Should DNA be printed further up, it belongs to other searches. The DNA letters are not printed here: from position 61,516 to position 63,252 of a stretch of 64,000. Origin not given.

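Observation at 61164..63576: Cytochrome c / Cyc2-like cytochrome-porin / cytochrome c module: candidate outer-membrane electron conduit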

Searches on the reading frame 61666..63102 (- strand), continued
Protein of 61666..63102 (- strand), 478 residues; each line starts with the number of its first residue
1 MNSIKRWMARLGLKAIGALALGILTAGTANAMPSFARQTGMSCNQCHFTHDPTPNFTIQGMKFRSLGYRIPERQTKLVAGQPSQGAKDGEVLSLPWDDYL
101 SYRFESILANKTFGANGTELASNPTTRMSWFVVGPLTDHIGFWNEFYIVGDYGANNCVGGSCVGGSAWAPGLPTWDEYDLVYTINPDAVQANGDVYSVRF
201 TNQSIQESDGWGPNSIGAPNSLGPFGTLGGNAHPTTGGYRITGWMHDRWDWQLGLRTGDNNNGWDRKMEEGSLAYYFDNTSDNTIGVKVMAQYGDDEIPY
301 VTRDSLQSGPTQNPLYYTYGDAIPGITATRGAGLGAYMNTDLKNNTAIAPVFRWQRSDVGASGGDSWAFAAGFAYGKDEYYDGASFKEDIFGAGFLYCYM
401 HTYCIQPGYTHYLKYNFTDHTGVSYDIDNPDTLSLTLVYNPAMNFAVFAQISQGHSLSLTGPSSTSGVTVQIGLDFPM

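Call 37: search_protein_representatives(alignment_id=A1)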
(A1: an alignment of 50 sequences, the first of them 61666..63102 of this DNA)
Query: 50 sequences, 470 profile positions. Proteins with E-value up to 0.001 (for the whole library): 2229; up to 1e-10: 257; up to 1e-30: 48. The best 150 are listed.
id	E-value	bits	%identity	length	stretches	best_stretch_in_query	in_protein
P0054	4.1e-181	619.2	-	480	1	11-470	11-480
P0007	1.4e-163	561.4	-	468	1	5-470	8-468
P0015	2.6e-148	511.1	-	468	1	6-470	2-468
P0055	3.0e-145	501.0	-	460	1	8-469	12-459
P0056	4.1e-144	497.2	-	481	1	7-470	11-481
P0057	4.8e-134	464.0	-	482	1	10-470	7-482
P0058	4.1e-121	421.4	-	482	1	1-470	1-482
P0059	6.9e-120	417.3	-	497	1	8-470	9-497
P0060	2.1e-116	405.9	-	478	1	14-470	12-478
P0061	8.2e-114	397.3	-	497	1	13-470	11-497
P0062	2.9e-112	392.2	-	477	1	4-470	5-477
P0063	5.2e-110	384.8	-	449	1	6-470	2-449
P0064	2.2e-107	376.1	-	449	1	13-468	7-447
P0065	1.1e-106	373.8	-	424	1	67-470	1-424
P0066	4.2e-106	371.9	-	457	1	8-469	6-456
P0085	6.3e-47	176.8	-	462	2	10-294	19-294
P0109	4.8e-25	104.6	-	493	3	6-159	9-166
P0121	5.8e-20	87.9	-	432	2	11-143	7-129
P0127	5.4e-19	84.7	-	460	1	13-247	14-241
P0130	5.2e-18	81.4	-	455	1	10-186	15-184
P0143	1.9e-15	73.0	-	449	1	4-245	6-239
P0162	2.1e-14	69.5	-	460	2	15-246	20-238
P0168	9.5e-14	67.4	-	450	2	14-255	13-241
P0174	1.3e-13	67.0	-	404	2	10-272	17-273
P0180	2.5e-13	66.0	-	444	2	13-276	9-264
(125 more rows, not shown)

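Call 39: list_cluster_members(proteins=[P0085, P0109, P0127, P0130, P0143, P0162, P0168, P0174, P0180, P0121])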
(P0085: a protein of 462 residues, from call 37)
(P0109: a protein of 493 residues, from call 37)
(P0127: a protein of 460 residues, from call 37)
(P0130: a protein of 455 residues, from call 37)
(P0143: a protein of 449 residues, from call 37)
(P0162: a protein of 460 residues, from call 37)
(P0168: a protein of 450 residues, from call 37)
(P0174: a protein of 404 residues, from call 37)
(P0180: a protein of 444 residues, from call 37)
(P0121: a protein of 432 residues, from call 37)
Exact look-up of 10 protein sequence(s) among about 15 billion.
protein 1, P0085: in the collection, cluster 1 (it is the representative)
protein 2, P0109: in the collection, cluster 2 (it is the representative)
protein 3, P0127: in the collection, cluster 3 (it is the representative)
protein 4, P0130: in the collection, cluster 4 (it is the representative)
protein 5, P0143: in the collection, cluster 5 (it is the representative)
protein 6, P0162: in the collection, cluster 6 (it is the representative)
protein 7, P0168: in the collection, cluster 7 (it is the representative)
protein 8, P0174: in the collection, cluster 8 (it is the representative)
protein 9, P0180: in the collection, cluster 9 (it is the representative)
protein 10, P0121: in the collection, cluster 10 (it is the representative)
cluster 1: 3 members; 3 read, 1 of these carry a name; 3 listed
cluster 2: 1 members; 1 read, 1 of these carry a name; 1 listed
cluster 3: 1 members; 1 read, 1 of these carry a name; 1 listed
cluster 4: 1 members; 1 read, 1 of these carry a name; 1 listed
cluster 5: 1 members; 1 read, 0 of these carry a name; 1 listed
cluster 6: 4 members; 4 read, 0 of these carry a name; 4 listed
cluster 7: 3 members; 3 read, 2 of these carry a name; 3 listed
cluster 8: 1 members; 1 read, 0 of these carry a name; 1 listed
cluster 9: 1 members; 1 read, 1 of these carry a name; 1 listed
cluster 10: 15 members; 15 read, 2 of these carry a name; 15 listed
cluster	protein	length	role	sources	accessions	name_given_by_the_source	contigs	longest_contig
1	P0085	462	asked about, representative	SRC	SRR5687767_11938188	-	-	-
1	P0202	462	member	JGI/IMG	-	hypothetical protein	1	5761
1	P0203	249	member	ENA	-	-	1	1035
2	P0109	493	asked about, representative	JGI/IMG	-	hypothetical protein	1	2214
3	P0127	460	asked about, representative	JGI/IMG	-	hypothetical protein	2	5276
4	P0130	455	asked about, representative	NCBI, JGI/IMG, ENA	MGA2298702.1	MAG: cytochrome C [FCB group bacterium] | hypothetical protein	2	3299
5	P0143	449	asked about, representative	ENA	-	-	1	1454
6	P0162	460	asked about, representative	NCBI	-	-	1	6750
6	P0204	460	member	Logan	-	-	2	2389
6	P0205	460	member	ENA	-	-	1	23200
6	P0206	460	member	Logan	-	-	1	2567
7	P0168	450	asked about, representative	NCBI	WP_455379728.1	hypothetical protein [Acidihalobacter prosperus]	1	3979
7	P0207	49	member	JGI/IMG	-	hypothetical protein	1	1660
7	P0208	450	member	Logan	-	-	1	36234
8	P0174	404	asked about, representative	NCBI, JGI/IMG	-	-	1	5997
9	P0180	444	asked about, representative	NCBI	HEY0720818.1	MAG TPA: cytochrome C [Gammaproteobacteria bacterium]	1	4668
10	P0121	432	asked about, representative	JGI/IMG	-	-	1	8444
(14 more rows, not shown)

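Call 42: find_encoding_contigs(protein=P0008, flank=8000, max_places=1)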
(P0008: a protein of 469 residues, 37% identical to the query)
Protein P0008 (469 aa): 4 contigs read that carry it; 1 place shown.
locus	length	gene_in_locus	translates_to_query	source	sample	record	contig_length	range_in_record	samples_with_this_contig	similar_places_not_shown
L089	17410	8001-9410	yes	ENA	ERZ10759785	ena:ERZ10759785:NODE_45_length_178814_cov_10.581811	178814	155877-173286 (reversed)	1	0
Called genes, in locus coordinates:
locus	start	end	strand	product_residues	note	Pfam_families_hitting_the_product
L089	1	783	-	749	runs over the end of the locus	PF13231:PMT_2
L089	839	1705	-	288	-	PF00535:Glycos_transf_2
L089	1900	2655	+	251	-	PF13489:Methyltransf_23, PF07021:MetW, PF13847:Methyltransf_31 (weak), PF08241:Methyltransf_11, PF08242:Methyltransf_12, PF13649:Methyltransf_25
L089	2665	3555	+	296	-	PF13489:Methyltransf_23, PF08241:Methyltransf_11, PF08242:Methyltransf_12, PF13649:Methyltransf_25, PF13847:Methyltransf_31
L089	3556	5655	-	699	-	PF03706:LPG_synthase_TM, PF13439:Glyco_transf_4, PF13579:Glyco_trans_4_4, PF20706:GT4-conflict, PF00534:Glycos_transf_1, PF13692:Glyco_trans_1_4, PF13524:Glyco_trans_1_2 (weak)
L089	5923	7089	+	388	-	-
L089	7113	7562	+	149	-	PF13473:Cupredoxin_1 (weak), PF00127:Copper-bind (weak)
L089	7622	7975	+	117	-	PF00034:Cytochrom_C (weak), PF13442:Cytochrome_CBB3 (weak)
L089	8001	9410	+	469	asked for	-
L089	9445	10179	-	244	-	-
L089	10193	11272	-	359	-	PF01040:UbiA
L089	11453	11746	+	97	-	PF11617:Cu-binding_MopE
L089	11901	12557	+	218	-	PF09335:VTT_dom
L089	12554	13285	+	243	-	PF23226:Exo_endo_phos_PGAP2IP, PF03372:Exo_endo_phos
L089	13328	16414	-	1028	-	PF00873:ACR_tran, PF02355:SecD_SecF_C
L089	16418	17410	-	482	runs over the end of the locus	-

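Call 43: find_encoding_contigs(protein=P0024, flank=8000, max_places=1)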
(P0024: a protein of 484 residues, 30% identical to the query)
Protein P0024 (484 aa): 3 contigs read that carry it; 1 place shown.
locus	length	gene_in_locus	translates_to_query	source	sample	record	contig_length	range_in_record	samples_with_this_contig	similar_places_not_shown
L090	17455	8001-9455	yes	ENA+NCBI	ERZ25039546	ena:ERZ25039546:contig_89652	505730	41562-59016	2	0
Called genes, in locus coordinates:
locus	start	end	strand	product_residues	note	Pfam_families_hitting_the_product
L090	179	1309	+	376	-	PF13483:Lactamase_B_3, PF12706:Lactamase_B_2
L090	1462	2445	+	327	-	PF13379:NMT1_2 (weak), PF09084:NMT1, PF16868:NMT1_3 (weak), PF12974:Phosphonate-bd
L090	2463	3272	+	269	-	PF00005:ABC_tran, PF13304:AAA_21 (faint)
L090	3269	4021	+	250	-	PF00528:BPD_transp_1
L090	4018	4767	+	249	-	PF00528:BPD_transp_1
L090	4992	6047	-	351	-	PF14525:AraC_binding_2, PF12833:HTH_18, PF00165:HTH_AraC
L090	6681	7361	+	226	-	PF01042:Ribonuc_L-PSP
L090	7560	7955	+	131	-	PF13442:Cytochrome_CBB3 (weak)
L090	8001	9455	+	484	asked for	-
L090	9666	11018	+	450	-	PF01292:Ni_hydr_CYTB, PF09626:DHC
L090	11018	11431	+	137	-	PF09086:DUF1924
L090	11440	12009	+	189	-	PF09626:DHC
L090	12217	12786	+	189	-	PF09626:DHC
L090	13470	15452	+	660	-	PF18885:DUF5648 (faint)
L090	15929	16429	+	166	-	-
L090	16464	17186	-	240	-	PF23226:Exo_endo_phos_PGAP2IP, PF03372:Exo_endo_phos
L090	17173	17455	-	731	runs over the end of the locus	PF00614:PLDc (weak), PF13091:PLDc_2, PF00614:PLDc (weak), PF09335:VTT_dom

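Call 44: find_encoding_contigs(protein=P0043, flank=8000, max_places=1)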
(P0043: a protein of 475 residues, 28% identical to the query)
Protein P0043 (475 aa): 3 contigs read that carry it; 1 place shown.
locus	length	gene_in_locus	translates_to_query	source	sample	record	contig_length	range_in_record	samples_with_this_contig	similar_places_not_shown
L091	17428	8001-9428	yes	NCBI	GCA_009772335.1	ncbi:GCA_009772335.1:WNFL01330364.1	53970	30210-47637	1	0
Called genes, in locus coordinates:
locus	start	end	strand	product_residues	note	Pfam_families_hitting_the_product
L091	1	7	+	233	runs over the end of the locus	PF03167:UDG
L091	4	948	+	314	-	PF01497:Peripla_BP_2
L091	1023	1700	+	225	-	PF04011:LemA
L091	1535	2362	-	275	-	-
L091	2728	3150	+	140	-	PF04536:TPM_phosphatase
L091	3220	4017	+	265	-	PF01022:HTH_5 (faint), PF09339:HTH_IclR, PF12802:MarR_2 (faint), PF01614:IclR_C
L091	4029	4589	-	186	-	PF09626:DHC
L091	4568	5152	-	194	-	PF09626:DHC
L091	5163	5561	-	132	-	PF09086:DUF1924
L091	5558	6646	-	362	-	PF01292:Ni_hydr_CYTB, PF09626:DHC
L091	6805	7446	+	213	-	PF01042:Ribonuc_L-PSP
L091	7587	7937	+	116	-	PF13442:Cytochrome_CBB3, PF00034:Cytochrom_C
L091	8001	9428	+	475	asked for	-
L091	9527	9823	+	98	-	PF13442:Cytochrome_CBB3 (weak)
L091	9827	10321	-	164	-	PF03918:CcmH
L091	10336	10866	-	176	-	PF00578:AhpC-TSA, PF08534:Redoxin, PF13905:Thioredoxin_8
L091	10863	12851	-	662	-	PF01578:Cytochrom_C_asm, PF16327:CcmF_C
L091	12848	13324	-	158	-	PF03100:CcmE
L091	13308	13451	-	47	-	PF04995:CcmD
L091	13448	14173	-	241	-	PF01578:Cytochrom_C_asm, PF27518:CcmC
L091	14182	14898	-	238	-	PF03379:CcmB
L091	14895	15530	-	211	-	PF00005:ABC_tran, PF13304:AAA_21 (faint)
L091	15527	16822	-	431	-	PF23914:TPR_CcmH_CycH, PF07719:TPR_2 (faint), PF13428:TPR_14 (weak), PF23892:Ig_CycH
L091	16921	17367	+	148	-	-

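Call 50: search_protein_families(library=pfam, proteins=[L084:8140-9063:-, L090:6681-7361:+, L090:9666-11018:+, L090:11018-11431:+, L089:7113-7562:+, L089:5923-7089:+, L089:9445-10179:-, L001:7153-8208:-], max_evalue=0.01)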
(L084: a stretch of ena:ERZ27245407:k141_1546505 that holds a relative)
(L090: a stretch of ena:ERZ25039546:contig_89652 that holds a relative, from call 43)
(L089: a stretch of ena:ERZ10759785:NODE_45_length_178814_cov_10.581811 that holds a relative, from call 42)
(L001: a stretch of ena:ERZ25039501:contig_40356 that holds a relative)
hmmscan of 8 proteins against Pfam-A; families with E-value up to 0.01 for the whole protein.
L084:8140-9063:- (307 aa): 2 families
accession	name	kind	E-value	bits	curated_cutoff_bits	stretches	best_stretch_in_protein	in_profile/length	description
PF12833.13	HTH_18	-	9.3e-23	80.8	33.6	1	219-297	1-79/80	Helix-turn-helix domain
PF00165.29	HTH_AraC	-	3e-19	69.1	26.6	2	208-246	3-41/42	Bacterial regulatory helix-turn-helix proteins, AraC family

L090:6681-7361:+ (226 aa): 1 family
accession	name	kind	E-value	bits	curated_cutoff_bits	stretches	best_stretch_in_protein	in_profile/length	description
PF01042.26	Ribonuc_L-PSP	-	2.4e-31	108.7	27.3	1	112-224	6-119/121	Endoribonuclease L-PSP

L090:9666-11018:+ (450 aa): 3 families
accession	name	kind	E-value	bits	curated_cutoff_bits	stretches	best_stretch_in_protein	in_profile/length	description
PF09626.15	DHC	-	5e-28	98.9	22.2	1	314-431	1-116/116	Dihaem cytochrome c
PF01292.26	Ni_hydr_CYTB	-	7.3e-23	81.7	30.1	1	77-251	1-179/179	Prokaryotic cytochrome b561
PF14358.11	DUF4405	-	0.0019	19.1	26.7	1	173-230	4-62/66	Domain of unknown function (DUF4405)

L090:11018-11431:+ (137 aa): 1 family
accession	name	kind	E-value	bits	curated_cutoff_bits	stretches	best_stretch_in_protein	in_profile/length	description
PF09086.16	DUF1924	-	8.7e-37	125.8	22.5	1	41-132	4-94/96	Domain of unknown function (DUF1924)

L089:7113-7562:+ (149 aa): 2 families
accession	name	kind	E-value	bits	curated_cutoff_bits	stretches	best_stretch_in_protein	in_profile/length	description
PF00127.26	Copper-bind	-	2.2e-06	28.4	21.2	1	72-147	13-97/99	Copper binding proteins, plastocyanin/azurin family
PF13473.12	Cupredoxin_1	-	4.6e-06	27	27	1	64-147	23-103/104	Cupredoxin-like domain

L089:5923-7089:+ (388 aa): 0 families

L089:9445-10179:- (244 aa): 1 family
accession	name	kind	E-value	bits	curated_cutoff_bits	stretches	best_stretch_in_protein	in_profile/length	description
PF11306.15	DUF3108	-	0.00027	21.3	26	1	119-226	93-196/209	Protein of unknown function (DUF3108)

L001:7153-8208:- (351 aa): 0 families

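Call 60: find_homologous_proteins(query=A1, max_evalue=1e-20)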
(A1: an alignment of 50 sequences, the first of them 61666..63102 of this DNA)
Query A1 (50 sequences) (478 aa, profile of the alignment): 38 proteins with E <= 1e-20 among 8000 candidates.
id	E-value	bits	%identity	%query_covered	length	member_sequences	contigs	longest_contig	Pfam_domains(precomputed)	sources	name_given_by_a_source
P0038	2.4e-216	737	28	93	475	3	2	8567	-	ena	-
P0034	2.3e-215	734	29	94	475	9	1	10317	-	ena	-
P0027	3.8e-214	730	30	89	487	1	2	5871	-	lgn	-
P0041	5.8e-213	726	28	94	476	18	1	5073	-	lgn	-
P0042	1.4e-212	725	29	93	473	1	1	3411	-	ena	-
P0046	5.0e-211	720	29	89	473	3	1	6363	-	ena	-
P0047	5.1e-210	716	28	92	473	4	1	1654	-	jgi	jgi:hypothetical protein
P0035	7.6e-209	712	29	88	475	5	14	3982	-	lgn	-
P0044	1.6e-208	711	27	90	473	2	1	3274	-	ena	-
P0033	1.9e-208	711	30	92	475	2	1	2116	-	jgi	-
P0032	3.2e-205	700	32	91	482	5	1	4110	-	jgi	-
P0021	1.1e-202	692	30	97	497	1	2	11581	-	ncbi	-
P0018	3.0e-200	684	30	93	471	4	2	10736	-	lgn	-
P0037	3.9e-200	684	30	91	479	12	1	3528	-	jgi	-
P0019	1.2e-199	682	30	90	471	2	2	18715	-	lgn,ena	-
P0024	1.3e-194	665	30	91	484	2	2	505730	-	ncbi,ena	-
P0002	1.1e-172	593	85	100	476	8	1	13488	-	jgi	jgi:hypothetical protein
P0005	9.3e-171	587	66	94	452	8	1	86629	-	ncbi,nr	ncbi:MAG TPA: hypothetical protein VEG27_14705 [Usitatibacter sp.]|nr:hypothetical protein [Usitatib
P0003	5.4e-163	561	65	100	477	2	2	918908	-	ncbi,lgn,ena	-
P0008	5.9e-151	521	37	95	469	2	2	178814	-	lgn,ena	-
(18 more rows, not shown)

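Call 67: search_solved_structures(query=L090:11018-11431:+, max_evalue=0.01)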
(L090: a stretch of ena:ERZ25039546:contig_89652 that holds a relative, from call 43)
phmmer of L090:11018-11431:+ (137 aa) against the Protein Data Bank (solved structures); distinct sequences matched with E-value up to 0.01: 2.
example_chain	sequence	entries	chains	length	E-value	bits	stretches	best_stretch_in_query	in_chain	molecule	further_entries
1dw0_A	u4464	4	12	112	2.4e-19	72.9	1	44-134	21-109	CYTOCHROME C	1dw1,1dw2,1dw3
1e8e_A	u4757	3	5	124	1.3e-15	60.8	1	47-132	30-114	CYTOCHROME C'' | CYTOCHROME C""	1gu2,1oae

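Call 68: search_solved_structures(query=L090:9666-11018:+, max_evalue=0.01)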
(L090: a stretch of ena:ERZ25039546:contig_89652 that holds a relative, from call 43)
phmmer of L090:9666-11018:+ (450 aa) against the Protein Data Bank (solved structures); distinct sequences matched with E-value up to 0.01: 3.
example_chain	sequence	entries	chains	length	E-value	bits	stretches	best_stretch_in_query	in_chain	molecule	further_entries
2fw5_A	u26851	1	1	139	1.5e-20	76.9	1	306-432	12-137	DHC, diheme cytochrome c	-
2fwt_A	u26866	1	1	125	8.5e-20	74.4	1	309-431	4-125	DHC, diheme cytochrome c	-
3u99_A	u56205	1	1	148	5.2e-16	61.9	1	307-438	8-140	Diheme cytochrome c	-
